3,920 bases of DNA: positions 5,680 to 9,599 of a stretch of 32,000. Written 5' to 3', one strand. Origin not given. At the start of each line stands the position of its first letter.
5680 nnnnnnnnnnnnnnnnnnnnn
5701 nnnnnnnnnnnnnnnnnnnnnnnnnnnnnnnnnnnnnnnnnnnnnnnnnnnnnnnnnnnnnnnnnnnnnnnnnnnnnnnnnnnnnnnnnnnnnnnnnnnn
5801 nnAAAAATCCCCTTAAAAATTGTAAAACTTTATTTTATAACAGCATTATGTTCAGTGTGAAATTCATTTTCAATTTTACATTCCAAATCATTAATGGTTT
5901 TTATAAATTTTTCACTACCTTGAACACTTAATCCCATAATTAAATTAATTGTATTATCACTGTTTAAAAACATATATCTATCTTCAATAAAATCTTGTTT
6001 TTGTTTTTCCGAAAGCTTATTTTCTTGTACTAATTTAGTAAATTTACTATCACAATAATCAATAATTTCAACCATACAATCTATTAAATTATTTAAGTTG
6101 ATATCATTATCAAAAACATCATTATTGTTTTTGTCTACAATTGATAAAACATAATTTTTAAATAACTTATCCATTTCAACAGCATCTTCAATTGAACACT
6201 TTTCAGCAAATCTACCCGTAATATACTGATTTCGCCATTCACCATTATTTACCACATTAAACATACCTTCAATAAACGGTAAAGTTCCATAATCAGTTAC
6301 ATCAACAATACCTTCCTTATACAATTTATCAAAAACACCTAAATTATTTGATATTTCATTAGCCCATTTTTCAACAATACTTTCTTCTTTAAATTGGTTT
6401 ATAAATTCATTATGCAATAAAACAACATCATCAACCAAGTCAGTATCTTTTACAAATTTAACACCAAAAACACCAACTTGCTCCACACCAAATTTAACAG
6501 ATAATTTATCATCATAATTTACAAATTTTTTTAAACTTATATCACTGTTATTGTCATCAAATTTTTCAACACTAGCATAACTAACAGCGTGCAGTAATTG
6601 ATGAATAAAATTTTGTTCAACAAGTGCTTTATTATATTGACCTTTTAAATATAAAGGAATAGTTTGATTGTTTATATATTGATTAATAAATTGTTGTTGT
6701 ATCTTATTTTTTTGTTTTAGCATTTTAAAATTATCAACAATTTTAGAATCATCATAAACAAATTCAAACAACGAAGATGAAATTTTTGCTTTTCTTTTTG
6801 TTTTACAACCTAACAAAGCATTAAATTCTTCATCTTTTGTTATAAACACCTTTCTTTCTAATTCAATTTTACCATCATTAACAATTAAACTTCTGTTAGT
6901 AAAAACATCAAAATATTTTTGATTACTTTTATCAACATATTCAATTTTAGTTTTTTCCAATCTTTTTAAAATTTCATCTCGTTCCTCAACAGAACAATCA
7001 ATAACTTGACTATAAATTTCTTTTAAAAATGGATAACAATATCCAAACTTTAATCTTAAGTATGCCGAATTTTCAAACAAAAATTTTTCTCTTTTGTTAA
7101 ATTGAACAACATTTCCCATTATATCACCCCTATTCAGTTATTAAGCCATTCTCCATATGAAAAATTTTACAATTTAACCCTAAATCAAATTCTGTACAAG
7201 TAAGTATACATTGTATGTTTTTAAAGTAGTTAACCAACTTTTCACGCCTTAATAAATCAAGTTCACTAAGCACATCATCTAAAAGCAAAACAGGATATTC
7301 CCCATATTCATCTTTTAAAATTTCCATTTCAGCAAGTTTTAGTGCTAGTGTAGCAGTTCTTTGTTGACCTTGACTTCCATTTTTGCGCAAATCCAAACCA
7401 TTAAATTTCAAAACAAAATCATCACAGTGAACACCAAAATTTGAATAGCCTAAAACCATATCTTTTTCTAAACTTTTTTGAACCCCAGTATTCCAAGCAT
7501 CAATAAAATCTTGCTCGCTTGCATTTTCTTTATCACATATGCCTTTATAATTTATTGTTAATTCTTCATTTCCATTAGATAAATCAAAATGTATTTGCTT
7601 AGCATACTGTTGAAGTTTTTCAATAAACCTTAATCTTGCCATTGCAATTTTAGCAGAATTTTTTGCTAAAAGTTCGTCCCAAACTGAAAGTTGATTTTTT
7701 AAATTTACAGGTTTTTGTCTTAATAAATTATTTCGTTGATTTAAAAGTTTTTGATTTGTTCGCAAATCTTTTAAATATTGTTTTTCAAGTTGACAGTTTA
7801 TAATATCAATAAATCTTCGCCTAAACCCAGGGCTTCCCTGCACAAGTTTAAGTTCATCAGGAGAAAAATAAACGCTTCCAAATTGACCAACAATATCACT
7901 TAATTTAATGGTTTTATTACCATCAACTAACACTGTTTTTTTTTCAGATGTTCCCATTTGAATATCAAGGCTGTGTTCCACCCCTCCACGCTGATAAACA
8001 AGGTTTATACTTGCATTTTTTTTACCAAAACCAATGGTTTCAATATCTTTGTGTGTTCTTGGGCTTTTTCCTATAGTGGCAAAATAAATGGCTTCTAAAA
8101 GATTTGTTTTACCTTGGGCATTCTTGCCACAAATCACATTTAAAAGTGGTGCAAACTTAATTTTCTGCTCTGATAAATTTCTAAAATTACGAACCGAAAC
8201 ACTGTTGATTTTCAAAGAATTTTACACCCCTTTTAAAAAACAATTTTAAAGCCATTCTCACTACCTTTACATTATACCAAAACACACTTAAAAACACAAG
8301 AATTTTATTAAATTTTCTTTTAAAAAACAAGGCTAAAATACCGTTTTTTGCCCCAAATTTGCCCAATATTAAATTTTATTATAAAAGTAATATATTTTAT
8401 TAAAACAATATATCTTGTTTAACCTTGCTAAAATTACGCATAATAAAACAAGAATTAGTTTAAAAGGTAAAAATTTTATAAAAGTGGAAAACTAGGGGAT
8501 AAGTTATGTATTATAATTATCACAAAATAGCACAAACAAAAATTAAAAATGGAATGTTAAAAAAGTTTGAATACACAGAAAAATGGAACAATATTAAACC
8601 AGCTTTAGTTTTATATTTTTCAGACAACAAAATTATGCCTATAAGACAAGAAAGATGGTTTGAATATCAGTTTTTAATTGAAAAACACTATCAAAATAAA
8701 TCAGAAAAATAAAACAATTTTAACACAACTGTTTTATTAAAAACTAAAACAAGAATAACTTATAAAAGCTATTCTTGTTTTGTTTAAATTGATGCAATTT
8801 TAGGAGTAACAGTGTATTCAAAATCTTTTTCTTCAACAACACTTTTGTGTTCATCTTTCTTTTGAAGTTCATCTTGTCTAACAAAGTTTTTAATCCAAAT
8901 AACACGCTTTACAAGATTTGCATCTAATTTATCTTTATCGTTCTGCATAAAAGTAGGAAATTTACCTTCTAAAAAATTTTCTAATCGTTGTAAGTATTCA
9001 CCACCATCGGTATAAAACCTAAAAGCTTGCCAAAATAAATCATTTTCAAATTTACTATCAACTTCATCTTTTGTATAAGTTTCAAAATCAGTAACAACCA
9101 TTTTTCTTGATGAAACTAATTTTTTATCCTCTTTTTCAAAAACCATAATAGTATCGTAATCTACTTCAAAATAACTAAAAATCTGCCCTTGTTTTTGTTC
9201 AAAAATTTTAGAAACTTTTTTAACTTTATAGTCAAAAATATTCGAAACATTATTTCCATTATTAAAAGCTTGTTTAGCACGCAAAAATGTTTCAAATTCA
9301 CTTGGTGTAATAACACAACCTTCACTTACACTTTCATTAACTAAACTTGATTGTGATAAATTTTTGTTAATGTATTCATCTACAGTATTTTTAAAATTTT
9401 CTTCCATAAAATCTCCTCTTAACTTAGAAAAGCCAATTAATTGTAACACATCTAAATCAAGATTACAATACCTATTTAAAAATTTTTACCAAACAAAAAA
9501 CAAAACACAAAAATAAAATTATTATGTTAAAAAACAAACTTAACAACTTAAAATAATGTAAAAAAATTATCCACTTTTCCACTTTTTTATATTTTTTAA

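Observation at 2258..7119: Two paralogous cytoplasmic HExxH (zincin-like) ORFs are interleaved into the recF-gyrB-gyrA operon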

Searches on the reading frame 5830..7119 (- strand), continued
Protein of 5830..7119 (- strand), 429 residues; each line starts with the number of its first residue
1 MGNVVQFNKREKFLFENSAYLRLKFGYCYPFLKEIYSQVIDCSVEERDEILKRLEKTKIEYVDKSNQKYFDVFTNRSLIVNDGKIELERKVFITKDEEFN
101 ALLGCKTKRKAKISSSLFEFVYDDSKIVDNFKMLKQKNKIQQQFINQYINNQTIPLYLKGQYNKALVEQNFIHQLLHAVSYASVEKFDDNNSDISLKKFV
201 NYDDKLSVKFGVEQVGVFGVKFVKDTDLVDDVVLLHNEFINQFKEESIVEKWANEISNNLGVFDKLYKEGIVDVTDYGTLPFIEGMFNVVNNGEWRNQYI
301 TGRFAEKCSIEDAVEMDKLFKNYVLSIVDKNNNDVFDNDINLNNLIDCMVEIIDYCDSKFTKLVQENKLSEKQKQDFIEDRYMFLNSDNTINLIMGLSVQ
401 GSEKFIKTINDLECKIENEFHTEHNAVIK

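Call 98: search_protein_families(library=phrogs, alignment_id=A4, max_evalue=1)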
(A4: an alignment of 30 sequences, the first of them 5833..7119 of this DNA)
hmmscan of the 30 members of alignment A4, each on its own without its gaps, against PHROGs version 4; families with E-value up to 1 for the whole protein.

A. member 1, window:5833-7119:- (429 aa): 7 families
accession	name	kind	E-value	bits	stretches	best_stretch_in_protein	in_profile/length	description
phrog_37197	-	unknown function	0.0085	16.6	1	150-193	42-85/166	-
phrog_31184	-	unknown function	0.054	14.5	1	307-363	39-92/110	-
phrog_25511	-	unknown function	0.055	14.9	1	143-205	21-83/90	-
phrog_7819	-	tail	0.077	13.6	1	133-204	16-85/157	tail length tape measure protein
phrog_11999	-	unknown function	0.19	13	0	54-82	29-57/85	-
phrog_10855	-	other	0.27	12.5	1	176-261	53-138/180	hydrolase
phrog_9276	-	unknown function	0.38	11.7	0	107-125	2-20/72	-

B. families by the number of members that match (of 30 scanned): 55 families (the first 25 are shown)
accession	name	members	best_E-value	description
phrog_13010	-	1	4e-05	-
phrog_24292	-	1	0.0044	head protein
phrog_37197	-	1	0.0085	-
phrog_9763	-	1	0.0093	-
phrog_14160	-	1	0.011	-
phrog_20297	-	1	0.013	-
phrog_32491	-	1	0.015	-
phrog_6108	-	1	0.02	-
phrog_12841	-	1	0.026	-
phrog_13807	-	1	0.036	-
phrog_32663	-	1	0.043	-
phrog_21241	-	1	0.045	protease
phrog_9717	-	1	0.048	-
phrog_6574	-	1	0.048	-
phrog_31184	-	1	0.054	-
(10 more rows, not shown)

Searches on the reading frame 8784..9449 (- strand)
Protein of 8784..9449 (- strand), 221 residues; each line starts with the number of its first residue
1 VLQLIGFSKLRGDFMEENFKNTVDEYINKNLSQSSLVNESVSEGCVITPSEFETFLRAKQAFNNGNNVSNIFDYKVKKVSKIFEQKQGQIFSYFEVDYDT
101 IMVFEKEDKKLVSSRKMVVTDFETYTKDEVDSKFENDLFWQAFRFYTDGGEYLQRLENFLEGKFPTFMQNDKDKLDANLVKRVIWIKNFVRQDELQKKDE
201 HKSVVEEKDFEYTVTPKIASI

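Call 5: search_protein_families(library=pfam, proteins=[window:8784-9449:-], max_evalue=1)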
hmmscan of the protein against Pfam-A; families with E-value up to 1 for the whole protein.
window:8784-9449:- (221 aa): 0 families

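Call 9: search_protein_families(library=ncbifam, proteins=[window:8784-9449:-], max_evalue=1)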
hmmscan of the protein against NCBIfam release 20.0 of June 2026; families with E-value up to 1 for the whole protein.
window:8784-9449:- (221 aa): 0 families

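Call 10: search_protein_families(library=phrogs, proteins=[window:8784-9449:-], max_evalue=1)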
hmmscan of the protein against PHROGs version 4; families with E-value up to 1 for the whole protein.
window:8784-9449:- (221 aa): 1 family
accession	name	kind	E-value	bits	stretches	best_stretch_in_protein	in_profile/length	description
phrog_18327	-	unknown function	0.16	12.9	0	59-86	4-31/68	-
